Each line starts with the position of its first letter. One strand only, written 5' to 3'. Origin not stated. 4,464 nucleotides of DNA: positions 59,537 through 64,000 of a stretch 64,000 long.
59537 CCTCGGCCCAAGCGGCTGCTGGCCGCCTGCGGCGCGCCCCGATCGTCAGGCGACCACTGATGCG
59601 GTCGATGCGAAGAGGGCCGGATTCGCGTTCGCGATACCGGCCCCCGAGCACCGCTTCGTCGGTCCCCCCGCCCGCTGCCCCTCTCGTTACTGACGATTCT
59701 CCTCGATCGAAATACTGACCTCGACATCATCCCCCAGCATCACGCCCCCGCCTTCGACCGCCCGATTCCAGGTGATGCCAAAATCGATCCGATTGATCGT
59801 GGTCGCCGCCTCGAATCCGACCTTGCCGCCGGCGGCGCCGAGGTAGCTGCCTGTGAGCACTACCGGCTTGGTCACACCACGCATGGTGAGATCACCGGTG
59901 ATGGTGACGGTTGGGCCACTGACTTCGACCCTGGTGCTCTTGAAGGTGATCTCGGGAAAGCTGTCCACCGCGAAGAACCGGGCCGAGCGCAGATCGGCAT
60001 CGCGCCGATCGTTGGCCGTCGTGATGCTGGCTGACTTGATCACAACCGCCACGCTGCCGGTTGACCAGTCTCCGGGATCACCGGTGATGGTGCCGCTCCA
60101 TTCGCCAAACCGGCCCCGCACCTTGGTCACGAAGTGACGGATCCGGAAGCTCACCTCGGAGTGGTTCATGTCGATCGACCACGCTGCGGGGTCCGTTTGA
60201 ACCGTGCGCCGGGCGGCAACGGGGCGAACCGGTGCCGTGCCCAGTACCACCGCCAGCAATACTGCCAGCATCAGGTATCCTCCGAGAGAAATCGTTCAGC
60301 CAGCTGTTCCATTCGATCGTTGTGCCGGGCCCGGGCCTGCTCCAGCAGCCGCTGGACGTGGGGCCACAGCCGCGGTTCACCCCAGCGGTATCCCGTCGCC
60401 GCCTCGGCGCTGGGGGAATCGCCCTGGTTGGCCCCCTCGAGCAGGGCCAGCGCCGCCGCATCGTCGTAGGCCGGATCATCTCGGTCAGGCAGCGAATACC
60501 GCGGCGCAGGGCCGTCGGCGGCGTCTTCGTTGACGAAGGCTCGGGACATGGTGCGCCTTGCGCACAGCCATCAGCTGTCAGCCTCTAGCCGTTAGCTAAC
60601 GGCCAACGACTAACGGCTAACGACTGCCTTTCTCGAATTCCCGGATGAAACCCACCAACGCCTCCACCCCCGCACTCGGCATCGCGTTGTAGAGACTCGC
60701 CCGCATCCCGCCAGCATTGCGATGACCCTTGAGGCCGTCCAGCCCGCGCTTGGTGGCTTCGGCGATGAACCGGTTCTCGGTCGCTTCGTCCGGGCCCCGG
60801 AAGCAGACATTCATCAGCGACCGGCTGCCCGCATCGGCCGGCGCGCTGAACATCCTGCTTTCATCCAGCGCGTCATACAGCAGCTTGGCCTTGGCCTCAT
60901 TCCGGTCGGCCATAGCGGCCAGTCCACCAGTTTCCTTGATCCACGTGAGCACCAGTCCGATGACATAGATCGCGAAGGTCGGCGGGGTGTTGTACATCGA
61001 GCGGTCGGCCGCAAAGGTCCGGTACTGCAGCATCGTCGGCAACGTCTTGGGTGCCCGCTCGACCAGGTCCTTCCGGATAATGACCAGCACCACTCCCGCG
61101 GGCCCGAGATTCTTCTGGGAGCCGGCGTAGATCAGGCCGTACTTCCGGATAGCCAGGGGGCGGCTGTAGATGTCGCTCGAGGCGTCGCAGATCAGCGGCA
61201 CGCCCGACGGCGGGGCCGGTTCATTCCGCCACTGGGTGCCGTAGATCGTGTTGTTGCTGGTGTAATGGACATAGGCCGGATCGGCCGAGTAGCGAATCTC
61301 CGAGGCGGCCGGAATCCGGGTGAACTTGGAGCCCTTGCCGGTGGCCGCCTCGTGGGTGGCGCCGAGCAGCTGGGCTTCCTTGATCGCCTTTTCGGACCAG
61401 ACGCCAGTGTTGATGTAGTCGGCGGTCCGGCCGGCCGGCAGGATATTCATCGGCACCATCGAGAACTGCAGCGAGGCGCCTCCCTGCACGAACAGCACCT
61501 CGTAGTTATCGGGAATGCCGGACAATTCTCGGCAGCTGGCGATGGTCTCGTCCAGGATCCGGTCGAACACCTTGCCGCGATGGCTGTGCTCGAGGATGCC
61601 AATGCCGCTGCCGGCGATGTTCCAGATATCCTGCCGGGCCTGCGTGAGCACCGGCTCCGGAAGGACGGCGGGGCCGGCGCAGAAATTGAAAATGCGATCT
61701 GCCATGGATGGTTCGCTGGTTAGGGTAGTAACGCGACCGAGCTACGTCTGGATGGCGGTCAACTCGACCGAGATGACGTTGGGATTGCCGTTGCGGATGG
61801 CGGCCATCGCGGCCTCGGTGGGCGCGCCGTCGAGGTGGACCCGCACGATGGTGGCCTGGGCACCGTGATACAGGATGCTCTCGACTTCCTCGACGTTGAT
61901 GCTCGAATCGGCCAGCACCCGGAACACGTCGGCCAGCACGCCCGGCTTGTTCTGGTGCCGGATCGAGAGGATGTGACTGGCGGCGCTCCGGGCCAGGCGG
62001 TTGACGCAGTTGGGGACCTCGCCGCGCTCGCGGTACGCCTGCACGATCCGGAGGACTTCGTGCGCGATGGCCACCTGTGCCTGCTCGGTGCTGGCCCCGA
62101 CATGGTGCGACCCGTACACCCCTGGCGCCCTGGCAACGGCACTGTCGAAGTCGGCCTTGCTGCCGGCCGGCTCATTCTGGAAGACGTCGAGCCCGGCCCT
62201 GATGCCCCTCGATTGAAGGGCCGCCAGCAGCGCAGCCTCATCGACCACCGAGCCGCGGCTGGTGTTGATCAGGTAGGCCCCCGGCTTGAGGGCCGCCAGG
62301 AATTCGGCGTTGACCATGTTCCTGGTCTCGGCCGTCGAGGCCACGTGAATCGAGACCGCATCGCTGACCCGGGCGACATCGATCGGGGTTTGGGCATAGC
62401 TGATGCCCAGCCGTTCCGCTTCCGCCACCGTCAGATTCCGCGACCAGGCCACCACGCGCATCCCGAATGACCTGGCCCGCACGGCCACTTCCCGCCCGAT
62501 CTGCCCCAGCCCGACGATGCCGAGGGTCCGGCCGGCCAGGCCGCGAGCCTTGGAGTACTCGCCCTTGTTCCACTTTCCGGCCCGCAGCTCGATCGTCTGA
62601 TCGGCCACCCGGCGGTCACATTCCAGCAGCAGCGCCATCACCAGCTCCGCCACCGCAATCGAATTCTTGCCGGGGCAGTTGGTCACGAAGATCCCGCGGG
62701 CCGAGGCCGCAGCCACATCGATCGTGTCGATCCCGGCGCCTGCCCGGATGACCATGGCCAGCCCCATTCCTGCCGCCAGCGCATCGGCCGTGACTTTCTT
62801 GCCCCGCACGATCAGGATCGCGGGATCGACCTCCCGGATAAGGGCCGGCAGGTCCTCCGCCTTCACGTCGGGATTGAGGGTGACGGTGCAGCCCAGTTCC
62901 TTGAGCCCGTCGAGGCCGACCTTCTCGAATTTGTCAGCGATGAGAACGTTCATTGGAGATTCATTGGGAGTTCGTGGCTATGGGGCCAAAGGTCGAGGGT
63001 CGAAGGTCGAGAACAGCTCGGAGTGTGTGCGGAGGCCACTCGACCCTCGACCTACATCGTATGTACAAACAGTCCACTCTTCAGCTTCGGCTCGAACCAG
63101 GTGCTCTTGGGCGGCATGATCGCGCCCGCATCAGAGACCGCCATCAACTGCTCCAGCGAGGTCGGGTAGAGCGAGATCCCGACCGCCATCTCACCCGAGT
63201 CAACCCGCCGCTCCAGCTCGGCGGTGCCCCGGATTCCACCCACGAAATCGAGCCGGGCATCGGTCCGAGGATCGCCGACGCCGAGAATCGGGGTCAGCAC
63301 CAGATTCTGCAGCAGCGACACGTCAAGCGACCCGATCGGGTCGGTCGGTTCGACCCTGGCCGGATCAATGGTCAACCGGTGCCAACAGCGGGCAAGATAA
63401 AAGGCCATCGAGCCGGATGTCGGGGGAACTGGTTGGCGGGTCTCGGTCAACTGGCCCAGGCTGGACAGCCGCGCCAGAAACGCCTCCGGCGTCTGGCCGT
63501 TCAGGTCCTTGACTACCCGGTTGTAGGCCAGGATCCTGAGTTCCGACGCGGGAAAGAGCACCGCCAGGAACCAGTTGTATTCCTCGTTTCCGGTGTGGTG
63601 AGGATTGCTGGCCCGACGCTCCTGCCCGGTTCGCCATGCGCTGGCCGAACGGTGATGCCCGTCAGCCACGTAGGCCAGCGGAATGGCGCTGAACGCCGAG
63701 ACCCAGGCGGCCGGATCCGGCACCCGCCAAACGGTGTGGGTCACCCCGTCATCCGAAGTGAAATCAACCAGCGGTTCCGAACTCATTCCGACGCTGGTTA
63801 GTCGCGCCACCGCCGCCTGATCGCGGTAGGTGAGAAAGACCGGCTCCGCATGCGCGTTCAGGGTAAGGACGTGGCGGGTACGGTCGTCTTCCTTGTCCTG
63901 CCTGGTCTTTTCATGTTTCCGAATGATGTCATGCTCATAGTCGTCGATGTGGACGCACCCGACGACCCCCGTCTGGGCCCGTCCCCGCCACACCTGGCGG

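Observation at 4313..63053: Recurrent architecture of phase-locked 7/8/9-nt simple repeats with a purine-rich arm and a pyrimidine-rich arm, at >=14 loci in 64 kb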

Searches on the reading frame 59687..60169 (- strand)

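Call 58: search_protein_families(library=pfam, proteins=[window:59687-60169:-], max_evalue=0.00001)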
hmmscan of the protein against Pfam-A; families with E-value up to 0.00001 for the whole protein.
window:59687-60169:- (160 aa): 1 family
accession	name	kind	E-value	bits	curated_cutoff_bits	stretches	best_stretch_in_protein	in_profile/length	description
PF04264.18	YceI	-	1.6e-46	158.8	23.7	1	2-156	6-149/150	YceI-like domain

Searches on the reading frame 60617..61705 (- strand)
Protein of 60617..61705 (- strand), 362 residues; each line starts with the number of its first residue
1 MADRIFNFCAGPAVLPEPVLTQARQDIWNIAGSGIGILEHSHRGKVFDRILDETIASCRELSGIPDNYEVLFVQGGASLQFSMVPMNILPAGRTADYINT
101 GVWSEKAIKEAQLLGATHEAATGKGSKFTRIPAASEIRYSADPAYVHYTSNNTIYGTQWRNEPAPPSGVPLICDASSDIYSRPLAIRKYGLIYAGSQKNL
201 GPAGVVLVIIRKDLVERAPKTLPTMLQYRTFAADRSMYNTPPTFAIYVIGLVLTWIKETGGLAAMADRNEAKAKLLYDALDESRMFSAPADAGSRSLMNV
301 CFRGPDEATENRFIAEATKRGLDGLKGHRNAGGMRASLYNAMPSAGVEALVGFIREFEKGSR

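Call 58: search_protein_families(library=pfam, proteins=[window:60617-61705:-], max_evalue=0.00001)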
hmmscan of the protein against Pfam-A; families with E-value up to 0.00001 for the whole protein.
window:60617-61705:- (362 aa): 1 family
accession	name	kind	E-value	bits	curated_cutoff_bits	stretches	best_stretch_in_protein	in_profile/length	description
PF00266.25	Aminotran_5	-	8.5e-40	137.3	21.5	1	5-350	1-371/371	Aminotransferase class-V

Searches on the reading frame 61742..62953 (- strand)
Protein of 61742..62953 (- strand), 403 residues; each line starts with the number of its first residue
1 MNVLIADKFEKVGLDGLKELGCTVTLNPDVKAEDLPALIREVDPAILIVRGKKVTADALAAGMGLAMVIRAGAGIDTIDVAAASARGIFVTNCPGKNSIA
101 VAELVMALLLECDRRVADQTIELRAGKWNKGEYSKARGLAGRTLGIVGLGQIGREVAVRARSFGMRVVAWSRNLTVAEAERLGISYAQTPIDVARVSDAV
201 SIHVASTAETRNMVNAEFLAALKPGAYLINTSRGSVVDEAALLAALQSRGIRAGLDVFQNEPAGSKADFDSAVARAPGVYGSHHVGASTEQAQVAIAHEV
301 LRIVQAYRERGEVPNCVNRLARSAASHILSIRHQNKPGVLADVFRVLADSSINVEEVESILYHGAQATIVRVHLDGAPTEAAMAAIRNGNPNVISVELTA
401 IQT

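Call 58: search_protein_families(library=pfam, proteins=[window:61742-62953:-], max_evalue=0.00001)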
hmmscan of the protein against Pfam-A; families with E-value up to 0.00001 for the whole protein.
window:61742-62953:- (403 aa): 5 families
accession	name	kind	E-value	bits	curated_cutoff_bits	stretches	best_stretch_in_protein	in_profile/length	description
PF02826.25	2-Hacid_dh_C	-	4.2e-48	163.5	25.1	1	106-285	1-177/178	D-isomer specific 2-hydroxyacid dehydrogenase, NAD binding domain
PF00389.36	2-Hacid_dh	-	2.7e-25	89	24.6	1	3-318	1-134/134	D-isomer specific 2-hydroxyacid dehydrogenase, catalytic domain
PF03446.21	NAD_binding_2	-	2.1e-10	41.3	21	1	144-252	2-113/161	NAD binding domain of 6-phosphogluconate dehydrogenase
PF01842.31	ACT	-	6.6e-09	35.8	27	1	327-387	1-62/66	ACT domain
PF22629.2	ACT_AHAS_ss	-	4.8e-06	27.1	27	1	329-385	1-58/67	AHAS small subunit-like ACT domain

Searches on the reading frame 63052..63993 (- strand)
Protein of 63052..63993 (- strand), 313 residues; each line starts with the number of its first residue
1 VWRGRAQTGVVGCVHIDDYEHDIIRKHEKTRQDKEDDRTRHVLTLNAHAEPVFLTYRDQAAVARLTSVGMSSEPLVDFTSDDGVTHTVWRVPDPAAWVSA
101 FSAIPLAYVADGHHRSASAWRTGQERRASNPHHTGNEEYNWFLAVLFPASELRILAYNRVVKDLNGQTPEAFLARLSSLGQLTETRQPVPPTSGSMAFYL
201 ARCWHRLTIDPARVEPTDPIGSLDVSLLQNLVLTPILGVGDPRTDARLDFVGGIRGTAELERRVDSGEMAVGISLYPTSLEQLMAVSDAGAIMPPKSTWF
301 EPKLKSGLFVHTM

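Call 58: search_protein_families(library=pfam, proteins=[window:63052-63993:-], max_evalue=0.00001)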
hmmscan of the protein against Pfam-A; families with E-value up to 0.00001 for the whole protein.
window:63052-63993:- (313 aa): 1 family
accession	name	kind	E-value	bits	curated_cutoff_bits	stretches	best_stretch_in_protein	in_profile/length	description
PF06245.16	DUF1015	-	4.7e-68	229.9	25.8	1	4-226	97-325/325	Protein of unknown function (DUF1015)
